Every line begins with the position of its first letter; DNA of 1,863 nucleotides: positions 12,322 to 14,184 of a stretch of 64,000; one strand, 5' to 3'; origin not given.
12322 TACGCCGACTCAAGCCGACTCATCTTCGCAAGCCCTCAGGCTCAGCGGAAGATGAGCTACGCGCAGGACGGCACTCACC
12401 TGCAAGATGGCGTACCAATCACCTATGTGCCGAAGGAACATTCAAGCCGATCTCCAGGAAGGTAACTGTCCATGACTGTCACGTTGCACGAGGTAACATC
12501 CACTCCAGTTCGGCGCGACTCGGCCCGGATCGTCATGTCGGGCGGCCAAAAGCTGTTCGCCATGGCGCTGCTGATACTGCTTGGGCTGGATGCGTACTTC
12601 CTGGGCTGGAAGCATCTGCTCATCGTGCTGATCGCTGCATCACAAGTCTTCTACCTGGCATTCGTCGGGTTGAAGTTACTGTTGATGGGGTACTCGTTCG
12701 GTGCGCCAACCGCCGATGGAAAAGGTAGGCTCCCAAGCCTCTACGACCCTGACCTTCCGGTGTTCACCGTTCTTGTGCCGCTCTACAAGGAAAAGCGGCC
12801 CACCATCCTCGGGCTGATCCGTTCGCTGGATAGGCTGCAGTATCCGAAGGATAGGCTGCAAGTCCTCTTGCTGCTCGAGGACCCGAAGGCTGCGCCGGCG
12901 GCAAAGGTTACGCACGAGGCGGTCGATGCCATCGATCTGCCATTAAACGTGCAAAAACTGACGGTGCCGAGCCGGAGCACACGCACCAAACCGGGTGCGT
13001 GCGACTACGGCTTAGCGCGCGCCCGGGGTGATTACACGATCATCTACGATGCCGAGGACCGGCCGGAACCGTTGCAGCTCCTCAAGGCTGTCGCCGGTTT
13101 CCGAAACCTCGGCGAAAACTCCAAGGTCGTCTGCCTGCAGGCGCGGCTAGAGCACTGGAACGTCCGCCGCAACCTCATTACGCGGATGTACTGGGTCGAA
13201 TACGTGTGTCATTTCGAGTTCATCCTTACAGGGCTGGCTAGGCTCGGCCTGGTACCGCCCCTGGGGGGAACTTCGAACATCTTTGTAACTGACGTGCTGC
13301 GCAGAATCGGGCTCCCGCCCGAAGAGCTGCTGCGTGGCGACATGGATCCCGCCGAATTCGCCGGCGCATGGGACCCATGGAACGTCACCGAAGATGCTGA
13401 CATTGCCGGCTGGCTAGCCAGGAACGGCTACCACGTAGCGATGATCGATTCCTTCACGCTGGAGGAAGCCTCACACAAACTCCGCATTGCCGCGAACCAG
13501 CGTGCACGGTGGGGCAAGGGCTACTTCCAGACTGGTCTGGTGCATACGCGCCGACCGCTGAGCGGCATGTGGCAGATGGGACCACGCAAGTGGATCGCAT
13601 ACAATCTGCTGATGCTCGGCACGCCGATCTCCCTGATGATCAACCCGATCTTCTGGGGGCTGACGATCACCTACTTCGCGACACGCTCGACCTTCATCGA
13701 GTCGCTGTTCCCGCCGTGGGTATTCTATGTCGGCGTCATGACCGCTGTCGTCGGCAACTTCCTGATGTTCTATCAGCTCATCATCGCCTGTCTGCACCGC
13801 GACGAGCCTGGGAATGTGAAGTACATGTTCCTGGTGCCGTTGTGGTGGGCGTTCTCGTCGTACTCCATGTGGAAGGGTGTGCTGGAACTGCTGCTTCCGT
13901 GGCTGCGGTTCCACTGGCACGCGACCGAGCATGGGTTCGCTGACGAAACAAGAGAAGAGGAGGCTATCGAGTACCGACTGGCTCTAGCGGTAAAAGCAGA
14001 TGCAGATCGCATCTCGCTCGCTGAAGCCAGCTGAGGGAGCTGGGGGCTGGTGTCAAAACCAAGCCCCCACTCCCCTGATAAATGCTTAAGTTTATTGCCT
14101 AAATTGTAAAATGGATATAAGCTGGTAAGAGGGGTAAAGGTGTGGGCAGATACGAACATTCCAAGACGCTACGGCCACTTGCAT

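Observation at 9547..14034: High-GC glycosylation block with a GtrA-GT2-GT-C triple-fusion protein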

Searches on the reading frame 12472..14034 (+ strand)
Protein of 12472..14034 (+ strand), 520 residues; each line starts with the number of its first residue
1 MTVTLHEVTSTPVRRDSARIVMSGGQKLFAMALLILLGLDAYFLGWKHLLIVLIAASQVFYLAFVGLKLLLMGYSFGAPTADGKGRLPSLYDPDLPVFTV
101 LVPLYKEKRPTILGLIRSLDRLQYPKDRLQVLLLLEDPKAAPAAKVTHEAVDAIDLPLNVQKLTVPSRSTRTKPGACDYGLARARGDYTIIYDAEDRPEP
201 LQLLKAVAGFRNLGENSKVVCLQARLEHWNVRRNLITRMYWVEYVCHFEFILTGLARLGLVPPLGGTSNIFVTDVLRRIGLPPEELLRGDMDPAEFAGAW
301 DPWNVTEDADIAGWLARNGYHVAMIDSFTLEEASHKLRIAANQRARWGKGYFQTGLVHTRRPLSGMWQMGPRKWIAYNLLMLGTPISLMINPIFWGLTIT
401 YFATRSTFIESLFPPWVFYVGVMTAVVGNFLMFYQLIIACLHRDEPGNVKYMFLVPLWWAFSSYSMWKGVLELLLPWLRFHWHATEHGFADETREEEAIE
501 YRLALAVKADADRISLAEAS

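Call 3: search_protein_families(library=pfam, proteins=[window:12472-14034:+], max_evalue=0.01)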
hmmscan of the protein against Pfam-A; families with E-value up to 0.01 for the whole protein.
window:12472-14034:+ (520 aa): 3 families
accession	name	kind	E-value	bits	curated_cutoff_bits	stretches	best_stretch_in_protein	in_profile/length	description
PF13641.12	Glyco_tranf_2_3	-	1.4e-13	51.9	27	1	97-349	2-229/230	Glycosyltransferase like family 2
PF13632.12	Glyco_trans_2_3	-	8.7e-12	45.7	27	1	190-403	3-194/198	Glycosyl transferase family group 2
PF00535.33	Glycos_transf_2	-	5.1e-05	23.7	23.3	1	99-234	1-127/168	Glycosyl transferase family 2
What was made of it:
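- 12472..14034 (+): ORF B, 520 aa: membrane-embedded processive GT2 synthase (2 N-terminal and about 4 C-terminal TM helices; DAED193, TED306, QRARW343). Pfam (call 3).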

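Call 4: search_protein_families(library=ncbifam, proteins=[window:12472-14034:+], max_evalue=0.01)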
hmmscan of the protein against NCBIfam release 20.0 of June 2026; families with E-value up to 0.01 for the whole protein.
window:12472-14034:+ (520 aa): 3 families
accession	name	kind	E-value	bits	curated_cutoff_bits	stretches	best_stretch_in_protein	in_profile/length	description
TIGR03030.1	CelA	equivalog_domain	4.4e-10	38.2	699.1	1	64-208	99-251/714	UDP-forming cellulose synthase catalytic subunit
NF008558.0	PRK11498.1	equivalog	0.00081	17.4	992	0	304-354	453-504/872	UDP-forming cellulose synthase catalytic subunit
TIGR03111.1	glyc2_xrt_Gpos1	hypoth_equivalog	0.00097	18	363.95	1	94-222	47-165/439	TIGR03111 family XrtG-associated glycosyltransferase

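Call 7: search_solved_structures(query=window:12472-14034:+, max_evalue=0.01)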
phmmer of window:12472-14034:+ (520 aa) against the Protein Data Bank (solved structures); distinct sequences matched with E-value up to 0.01: 1.
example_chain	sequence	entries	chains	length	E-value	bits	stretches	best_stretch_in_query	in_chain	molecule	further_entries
9jma_A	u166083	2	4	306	0.0073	18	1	99-203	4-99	GalNAc(5)-diNAcBac-PP-undecaprenol beta-1,3-glucosyltransferase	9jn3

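Call 14: find_homologous_proteins(query=window:12472-14034:+)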
Query window:12472-14034:+ (520 aa): 4645 proteins with E <= 0.001 among 8000 candidates; the best 120 are listed.
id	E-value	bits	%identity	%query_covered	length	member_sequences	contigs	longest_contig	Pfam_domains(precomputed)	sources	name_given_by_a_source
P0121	0.0e+0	1201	100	100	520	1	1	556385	PF13632.13,PF13641.13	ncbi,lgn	ncbi:MAG: glycosyltransferase [Candidatus Saccharimonadales bacterium]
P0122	9.5e-229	778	70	97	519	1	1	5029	PF13632.13,PF13641.13,PF00535.33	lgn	-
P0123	2.0e-181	622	59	96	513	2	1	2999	PF13632.13,PF13641.13,PF00535.33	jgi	jgi:cellulose synthase/poly-beta-1,6-N-acetylglucosamine synthase-like glycosyltransferase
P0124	5.8e-179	614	58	97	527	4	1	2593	PF13632.13,PF13641.13,PF00535.33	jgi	jgi:cellulose synthase/poly-beta-1,6-N-acetylglucosamine synthase-like glycosyltransferase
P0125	1.6e-178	613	59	97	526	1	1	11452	PF13632.13,PF13641.13,PF00535.33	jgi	jgi:cellulose synthase/poly-beta-1,6-N-acetylglucosamine synthase-like glycosyltransferase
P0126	1.2e-171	590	56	94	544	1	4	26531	PF13632.13,PF13641.13,PF00535.33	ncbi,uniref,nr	ncbi:glycosyltransferase [Frankia sp. CNm7]|uniref:Glycosyltransferase n=1 Tax=Frankia nepalensis Ta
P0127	1.5e-163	563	54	96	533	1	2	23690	PF13632.13,PF13641.13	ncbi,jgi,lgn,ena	-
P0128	9.0e-160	551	52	94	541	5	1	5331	PF13632.13,PF13641.13,PF00535.33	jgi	jgi:cellulose synthase/poly-beta-1,6-N-acetylglucosamine synthase-like glycosyltransferase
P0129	1.1e-159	550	51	95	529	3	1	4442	PF13632.13,PF13641.13,PF00535.33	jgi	jgi:cellulose synthase/poly-beta-1,6-N-acetylglucosamine synthase-like glycosyltransferase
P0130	2.8e-159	549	53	94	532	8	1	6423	PF13632.13,PF13641.13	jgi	jgi:glycosyltransferase XagB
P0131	3.7e-159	549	52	94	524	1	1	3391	PF13632.13,PF13641.13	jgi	jgi:cellulose synthase/poly-beta-1,6-N-acetylglucosamine synthase-like glycosyltransferase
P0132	1.4e-158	547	53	94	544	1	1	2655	PF13632.13,PF13641.13,PF00535.33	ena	-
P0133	2.6e-158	546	53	94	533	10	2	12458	PF13632.13,PF13641.13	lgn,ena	-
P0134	6.7e-158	545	50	96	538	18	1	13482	PF13632.13,PF13641.13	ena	-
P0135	9.9e-158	544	53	94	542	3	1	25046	PF13632.13,PF13641.13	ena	-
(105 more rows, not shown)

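Call 21: find_encoding_contigs(protein=P0122, flank=6000, max_places=2)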
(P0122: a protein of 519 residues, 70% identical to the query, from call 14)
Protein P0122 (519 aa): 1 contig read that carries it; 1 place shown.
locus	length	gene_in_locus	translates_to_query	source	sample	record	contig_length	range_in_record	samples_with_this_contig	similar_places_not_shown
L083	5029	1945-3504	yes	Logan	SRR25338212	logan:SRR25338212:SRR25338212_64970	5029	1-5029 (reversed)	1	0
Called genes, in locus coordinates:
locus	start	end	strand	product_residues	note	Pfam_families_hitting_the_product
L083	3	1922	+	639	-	?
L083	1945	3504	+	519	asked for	PF00535:Glycos_transf_2 (weak), PF13641:Glyco_tranf_2_3, PF13632:Glyco_trans_2_3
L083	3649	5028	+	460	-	?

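Call 45: predict_structure(alignment_id=A2)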
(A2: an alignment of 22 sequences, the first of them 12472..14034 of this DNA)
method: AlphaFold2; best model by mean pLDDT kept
length: 520 residues; sequences in the alignment: 22
mean_pLDDT: 90.9   pTM: 0.91
mean pLDDT of the five models: 90.9, 89.1, 88.8, 88.5, 87.4
residues with pLDDT >= 90: 396; 70-90: 104; 50-70: 14; < 50: 6
segments of 3 or more residues with pLDDT < 50: 1-4
pLDDT, mean of each block of 10 residues (from residue 1): 52 88 95 97 94 90 93 94 93 97 93 94 97 94 91 97 92 91 98 95 97 93 94 93 94 96 89 96 94 96 93 97 96 92 93 96 96 97 94 82 79 76 79 92 90 92 95 91 75 85 92 67
secondary structure, 60 per line:
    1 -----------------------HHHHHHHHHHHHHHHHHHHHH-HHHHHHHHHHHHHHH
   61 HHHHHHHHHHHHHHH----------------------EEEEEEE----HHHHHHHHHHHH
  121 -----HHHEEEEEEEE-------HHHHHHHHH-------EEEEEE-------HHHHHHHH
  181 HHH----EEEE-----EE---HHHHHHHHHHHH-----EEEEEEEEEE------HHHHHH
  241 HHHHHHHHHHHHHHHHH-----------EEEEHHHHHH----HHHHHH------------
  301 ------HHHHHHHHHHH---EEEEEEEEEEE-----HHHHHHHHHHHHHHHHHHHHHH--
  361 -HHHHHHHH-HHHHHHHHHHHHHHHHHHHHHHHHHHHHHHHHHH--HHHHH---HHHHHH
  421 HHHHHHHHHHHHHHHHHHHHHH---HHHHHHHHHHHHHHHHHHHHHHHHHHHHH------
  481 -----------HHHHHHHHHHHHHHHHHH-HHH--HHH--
elements in order: H24-44 H46-75 E98-104 H109-120 E129-136 H144-152 E160-165 H173-183 E188-191 H202-213 E219-228 H235-257 E269-272 H273-278 H283-288 H307-317 E321-331 H337-358 H362-369 H371-404 H407-411 H415-442 H446-474 H492-509
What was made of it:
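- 12472..14034 (+): AF2 model has pLDDT 90.9 and pTM 0.91 (call 45).
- On Processive membrane-embedded GT2 synthases (BcsA/HAS/PgaC type), for ORF B: The model has pLDDT 90.9 (call 45).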

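Call 48: fold_search(model_id=the predicted structure, library=pdb)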
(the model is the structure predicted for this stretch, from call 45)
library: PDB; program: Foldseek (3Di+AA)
matches with E <= 10: 1061; with E <= 0.001: 220
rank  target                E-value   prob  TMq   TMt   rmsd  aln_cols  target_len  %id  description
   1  9b8v_E                8.8e-13  1.00  0.58  0.38  14.3       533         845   16  AlphaFold2 informed cryo-EM model of the E. coli cellulose synthase BcsAG3B6 complex (released 2025-02-19)
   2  8smn_A                1.5e-12  1.00  0.46  0.46  18.6       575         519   14  Xenopus laevis hyaluronan synthase 1, nascent HA polymer bound state (released 2024-05-01)
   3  9yq5_A                6.1e-12  1.00  0.42  0.44  17.7       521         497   12  Chlorella virus hyaluronan synthase bound to an inserted UDP-GlcA (released 2025-12-10)
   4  7sp7_A                6.7e-12  1.00  0.43  0.45  16.8       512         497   13  Chlorella virus hyaluronan synthase inhibited by UDP (released 2022-04-06)
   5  8sne_A                1.6e-11  1.00  0.40  0.42  18.0       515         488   12  Chlorella virus Hyaluronan Synthase bound to GlcA extended GlcNAc primer and UDP (released 2024-05-01)
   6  8smp_A                2.2e-11  1.00  0.48  0.47  18.6       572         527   13  Xenopus laevis hyaluronan synthase 1, UDP-bound, gating loop inserted state (released 2024-05-01)
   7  9yq2_A                2.4e-11  1.00  0.40  0.43  17.3       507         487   11  Chlorella virus hyaluronan synthase bound to DDM (released 2025-12-10)
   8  7sp8_A                2.5e-11  1.00  0.43  0.44  17.3       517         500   12  Chlorella virus Hyaluronan Synthase bound to UDP-GlcNAc (released 2022-04-06)
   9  4p00_A                2.8e-11  1.00  0.53  0.40  13.0       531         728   18  Bacterial Cellulose Synthase in complex with cyclic-di-GMP and UDP (released 2014-04-09)
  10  4hg6_A                5.1e-11  1.00  0.58  0.42   6.5       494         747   19  Structure of a cellulose synthase - cellulose translocation intermediate (released 2012-12-19)
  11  8snc_A                5.5e-11  1.00  0.45  0.47  16.8       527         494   12  Chlorella virus Hyaluronan Synthase bound to GlcA extended GlcNAc primer (released 2024-05-01)
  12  7sp9_A                8.8e-11  1.00  0.42  0.43  18.1       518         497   13  Chlorella virus Hyaluronan Synthase in the GlcNAc-primed channel-closed state (released 2022-04-06)
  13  8smm_A                1.4e-10  1.00  0.45  0.46  16.1       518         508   14  Xenopus laevis hyaluronan synthase 1 (released 2024-05-01)
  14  9yq4_A                1.5e-10  1.00  0.43  0.45  16.2       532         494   13  Chlorella virus hyaluronan synthase bound to a proofreading UDP-GlcA (released 2025-12-10)
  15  5ej1_A                1.7e-10  1.00  0.53  0.39  15.2       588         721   17  Pre-translocation state of bacterial cellulose synthase (released 2016-03-30)
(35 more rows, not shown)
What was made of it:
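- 12472..14034 (+): Foldseek matches BcsA 4hg6 (TMq 0.58, rmsd 6.5 A over 494 columns), hyaluronan synthases and chitin synthases (call 48).
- On Processive membrane-embedded GT2 synthases (BcsA/HAS/PgaC type), for ORF B: It matches BcsA 4hg6 (TMq 0.58, rmsd 6.5 A over 494 columns), HAS and chitin synthases (call 48).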
